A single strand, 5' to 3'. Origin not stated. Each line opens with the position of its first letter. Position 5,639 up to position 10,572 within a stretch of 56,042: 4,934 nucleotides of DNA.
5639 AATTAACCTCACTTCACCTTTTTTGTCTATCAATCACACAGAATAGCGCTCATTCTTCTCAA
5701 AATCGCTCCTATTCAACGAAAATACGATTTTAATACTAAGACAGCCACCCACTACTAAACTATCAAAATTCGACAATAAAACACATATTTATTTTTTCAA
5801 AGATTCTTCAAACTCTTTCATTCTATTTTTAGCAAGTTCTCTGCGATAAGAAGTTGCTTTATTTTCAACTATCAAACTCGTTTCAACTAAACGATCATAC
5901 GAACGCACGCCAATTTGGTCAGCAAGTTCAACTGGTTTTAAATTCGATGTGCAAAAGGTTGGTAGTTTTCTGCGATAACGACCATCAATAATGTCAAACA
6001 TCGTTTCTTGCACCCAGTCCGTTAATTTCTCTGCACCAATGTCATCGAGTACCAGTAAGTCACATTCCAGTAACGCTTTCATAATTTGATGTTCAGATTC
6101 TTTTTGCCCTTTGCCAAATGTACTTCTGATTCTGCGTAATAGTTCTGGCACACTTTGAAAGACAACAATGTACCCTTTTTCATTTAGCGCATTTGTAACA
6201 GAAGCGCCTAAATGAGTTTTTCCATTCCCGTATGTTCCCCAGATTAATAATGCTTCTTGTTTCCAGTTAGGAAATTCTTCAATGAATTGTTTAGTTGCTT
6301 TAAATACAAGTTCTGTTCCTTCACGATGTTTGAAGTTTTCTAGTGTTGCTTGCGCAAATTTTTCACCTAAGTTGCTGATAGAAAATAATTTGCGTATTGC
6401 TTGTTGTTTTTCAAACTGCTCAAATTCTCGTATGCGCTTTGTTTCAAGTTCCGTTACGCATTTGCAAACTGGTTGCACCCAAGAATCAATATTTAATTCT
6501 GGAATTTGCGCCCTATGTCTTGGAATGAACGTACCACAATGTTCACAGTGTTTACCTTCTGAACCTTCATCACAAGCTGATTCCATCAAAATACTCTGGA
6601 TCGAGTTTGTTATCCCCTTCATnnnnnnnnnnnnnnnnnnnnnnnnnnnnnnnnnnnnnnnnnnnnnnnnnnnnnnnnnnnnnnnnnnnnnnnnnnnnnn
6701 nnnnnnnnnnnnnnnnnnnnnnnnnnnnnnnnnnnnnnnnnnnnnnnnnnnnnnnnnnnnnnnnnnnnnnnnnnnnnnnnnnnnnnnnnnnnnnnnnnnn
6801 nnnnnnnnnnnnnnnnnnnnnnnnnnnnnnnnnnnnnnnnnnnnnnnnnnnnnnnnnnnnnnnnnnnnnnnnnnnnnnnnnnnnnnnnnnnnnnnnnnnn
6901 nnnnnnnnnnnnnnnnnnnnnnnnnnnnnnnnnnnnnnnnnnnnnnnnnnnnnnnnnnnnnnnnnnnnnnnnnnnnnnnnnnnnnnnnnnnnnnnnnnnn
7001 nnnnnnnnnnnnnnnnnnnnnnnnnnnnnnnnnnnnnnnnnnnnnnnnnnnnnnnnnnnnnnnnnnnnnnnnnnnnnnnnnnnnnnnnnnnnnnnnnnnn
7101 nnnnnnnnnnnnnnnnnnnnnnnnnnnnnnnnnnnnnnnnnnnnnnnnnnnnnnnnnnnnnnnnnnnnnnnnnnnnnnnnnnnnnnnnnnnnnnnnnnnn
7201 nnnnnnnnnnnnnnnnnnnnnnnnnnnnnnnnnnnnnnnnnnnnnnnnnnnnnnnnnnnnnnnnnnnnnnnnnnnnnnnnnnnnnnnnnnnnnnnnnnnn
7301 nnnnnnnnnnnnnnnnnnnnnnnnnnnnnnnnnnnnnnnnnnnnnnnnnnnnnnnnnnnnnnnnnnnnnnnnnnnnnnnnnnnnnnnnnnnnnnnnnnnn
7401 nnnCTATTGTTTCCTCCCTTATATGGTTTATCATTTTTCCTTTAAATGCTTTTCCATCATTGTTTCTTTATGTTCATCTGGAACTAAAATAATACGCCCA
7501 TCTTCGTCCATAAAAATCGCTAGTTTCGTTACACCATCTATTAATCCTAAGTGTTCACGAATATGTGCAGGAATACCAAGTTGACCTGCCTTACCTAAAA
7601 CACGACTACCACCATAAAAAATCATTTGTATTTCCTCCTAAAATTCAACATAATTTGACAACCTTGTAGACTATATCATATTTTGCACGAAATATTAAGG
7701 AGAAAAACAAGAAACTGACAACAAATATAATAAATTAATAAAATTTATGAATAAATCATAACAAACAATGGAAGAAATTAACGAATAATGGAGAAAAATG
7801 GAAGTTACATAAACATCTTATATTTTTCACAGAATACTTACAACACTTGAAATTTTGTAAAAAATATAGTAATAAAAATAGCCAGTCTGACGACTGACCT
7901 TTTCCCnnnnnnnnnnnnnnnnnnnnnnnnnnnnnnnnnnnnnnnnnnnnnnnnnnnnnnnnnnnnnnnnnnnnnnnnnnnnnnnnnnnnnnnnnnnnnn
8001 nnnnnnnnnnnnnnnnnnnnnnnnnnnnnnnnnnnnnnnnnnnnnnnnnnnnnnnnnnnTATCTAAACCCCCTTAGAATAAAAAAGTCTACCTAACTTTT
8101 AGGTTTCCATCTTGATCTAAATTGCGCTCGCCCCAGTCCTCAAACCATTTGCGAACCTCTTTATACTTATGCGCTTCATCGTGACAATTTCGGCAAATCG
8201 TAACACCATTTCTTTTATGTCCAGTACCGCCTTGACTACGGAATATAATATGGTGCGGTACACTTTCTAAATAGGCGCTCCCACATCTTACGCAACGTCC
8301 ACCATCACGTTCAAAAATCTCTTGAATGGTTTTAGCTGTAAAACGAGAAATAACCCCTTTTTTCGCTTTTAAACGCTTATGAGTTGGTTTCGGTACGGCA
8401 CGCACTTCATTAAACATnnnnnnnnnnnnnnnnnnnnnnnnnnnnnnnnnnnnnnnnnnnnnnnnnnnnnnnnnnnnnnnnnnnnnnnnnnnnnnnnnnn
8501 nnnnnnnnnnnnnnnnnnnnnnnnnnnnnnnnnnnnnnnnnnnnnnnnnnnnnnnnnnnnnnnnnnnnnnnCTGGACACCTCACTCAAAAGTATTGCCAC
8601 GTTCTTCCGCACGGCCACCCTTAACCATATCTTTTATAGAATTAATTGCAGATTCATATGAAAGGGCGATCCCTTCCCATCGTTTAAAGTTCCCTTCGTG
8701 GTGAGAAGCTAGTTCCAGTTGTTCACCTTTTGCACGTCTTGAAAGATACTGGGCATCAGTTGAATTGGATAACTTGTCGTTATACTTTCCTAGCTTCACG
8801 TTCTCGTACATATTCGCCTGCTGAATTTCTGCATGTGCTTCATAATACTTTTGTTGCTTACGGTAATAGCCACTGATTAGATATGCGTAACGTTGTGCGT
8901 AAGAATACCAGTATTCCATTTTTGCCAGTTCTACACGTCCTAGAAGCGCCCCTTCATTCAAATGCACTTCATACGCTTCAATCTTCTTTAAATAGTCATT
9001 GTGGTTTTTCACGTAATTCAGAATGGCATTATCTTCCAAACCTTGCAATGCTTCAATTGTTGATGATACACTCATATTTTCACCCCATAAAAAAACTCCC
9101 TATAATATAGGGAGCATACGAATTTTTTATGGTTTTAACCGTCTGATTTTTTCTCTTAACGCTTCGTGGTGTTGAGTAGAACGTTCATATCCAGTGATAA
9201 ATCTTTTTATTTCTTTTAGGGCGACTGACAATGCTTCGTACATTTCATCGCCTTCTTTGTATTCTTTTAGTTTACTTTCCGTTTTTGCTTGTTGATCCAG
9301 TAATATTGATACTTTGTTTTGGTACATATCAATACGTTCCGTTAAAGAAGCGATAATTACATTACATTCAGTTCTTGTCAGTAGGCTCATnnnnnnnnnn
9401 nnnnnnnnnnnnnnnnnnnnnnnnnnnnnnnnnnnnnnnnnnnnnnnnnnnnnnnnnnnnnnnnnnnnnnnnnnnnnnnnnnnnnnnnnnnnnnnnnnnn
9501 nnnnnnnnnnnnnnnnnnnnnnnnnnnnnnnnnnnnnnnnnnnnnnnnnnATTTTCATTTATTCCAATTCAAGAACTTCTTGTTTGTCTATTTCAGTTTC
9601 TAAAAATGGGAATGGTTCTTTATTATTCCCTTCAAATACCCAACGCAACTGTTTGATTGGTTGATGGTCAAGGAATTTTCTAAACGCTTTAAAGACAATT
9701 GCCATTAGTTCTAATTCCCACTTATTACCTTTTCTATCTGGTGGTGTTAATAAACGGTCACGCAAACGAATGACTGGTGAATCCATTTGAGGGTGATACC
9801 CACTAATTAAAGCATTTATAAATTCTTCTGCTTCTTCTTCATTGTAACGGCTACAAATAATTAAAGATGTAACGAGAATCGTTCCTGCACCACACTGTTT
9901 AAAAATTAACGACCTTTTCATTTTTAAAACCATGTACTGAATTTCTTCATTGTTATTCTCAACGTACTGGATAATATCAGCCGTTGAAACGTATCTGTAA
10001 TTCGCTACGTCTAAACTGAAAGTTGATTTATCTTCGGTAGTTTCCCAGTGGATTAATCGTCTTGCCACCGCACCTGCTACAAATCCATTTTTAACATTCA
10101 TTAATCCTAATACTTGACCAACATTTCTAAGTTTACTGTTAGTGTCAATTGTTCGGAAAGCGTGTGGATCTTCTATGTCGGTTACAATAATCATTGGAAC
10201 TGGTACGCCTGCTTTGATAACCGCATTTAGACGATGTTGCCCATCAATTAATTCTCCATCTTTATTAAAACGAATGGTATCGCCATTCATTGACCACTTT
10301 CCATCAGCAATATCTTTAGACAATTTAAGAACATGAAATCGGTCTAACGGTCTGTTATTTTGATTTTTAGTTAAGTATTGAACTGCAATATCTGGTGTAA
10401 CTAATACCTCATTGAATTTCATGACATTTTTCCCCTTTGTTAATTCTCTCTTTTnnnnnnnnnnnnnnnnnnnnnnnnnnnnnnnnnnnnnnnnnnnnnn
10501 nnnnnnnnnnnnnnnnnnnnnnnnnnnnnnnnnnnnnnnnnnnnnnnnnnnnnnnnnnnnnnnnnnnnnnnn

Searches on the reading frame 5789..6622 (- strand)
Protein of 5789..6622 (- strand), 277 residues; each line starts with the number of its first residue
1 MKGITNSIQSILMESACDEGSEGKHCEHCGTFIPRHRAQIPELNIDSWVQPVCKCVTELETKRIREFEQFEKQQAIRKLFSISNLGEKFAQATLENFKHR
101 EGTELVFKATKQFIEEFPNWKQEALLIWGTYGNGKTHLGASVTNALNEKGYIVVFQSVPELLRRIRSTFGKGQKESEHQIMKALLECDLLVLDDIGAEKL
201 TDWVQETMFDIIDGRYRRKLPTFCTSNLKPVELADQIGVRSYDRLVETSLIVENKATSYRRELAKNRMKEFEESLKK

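Call 53: search_protein_families(library=pfam, proteins=[window:5789-6622:-], max_evalue=0.01)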
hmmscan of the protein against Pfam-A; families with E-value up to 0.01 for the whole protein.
window:5789-6622:- (277 aa): 7 families
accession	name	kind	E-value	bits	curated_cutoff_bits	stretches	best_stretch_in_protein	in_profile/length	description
PF01695.23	IstB_IS21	-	1.7e-17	64.2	24.1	1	74-262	44-233/238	IstB-like ATP binding protein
PF00308.24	Bac_DnaA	-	2e-09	38.3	23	1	92-234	5-145/162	Bacterial DnaA ATPAse domain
PF00519.23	PPV_E1_C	-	0.00026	20.7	26.5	0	107-156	106-151/289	Papillomavirus helicase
PF04851.21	ResIII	-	0.00027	21.3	22.5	1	109-182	11-86/164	Type III restriction enzyme, res subunit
PF03969.22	AFG1_ATPase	-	0.0021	17.5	27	1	119-235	58-173/361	AFG1-like ATPase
PF07728.20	AAA_5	-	0.0034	17.8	22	1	125-222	2-100/139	AAA domain (dynein-related subfamily)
PF00004.35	AAA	-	0.0094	16.8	21.2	0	125-228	1-110/131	ATPase family associated with various cellular activities (AAA)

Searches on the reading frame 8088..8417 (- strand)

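Call 54: search_protein_families(library=pfam, proteins=[window:8088-8417:-], max_evalue=0.01)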
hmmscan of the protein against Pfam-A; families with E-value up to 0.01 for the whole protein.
window:8088-8417:- (109 aa): 3 families
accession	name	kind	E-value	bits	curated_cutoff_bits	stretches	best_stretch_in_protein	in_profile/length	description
PF01844.29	HNH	-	7.3e-08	32.9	21.4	1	42-84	1-46/47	HNH endonuclease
PF06147.18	DUF968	-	8.5e-05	23.1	27.8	1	41-98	100-156/171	Protein of unknown function (DUF968)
PF14279.12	HNH_5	-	0.0011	19.2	27.5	1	54-82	15-43/56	HNH endonuclease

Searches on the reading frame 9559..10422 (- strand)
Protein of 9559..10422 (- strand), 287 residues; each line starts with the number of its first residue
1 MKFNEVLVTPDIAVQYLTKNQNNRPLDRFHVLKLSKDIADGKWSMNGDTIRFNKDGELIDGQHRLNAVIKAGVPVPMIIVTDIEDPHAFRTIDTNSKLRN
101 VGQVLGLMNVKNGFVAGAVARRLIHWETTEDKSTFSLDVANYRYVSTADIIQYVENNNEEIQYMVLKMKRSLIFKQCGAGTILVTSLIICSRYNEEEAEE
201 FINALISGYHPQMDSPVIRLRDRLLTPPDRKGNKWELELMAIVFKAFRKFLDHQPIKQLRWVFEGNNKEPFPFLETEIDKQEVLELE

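Call 53: search_protein_families(library=pfam, proteins=[window:9559-10422:-], max_evalue=0.01)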
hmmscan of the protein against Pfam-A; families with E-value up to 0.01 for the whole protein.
window:9559-10422:- (287 aa): 0 families

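Call 71: search_protein_families(library=phrogs, proteins=[window:9559-10422:-], max_evalue=0.001)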
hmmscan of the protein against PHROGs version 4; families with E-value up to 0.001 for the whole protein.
window:9559-10422:- (287 aa): 2 families
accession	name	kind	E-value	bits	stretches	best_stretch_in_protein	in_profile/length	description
phrog_5931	-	unknown function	1.5e-58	199.5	1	3-272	10-275/282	-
phrog_12305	-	DNA, RNA and nucleotide metabolism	2.6e-05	24.5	1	4-85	8-81/271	ParB-like partition protein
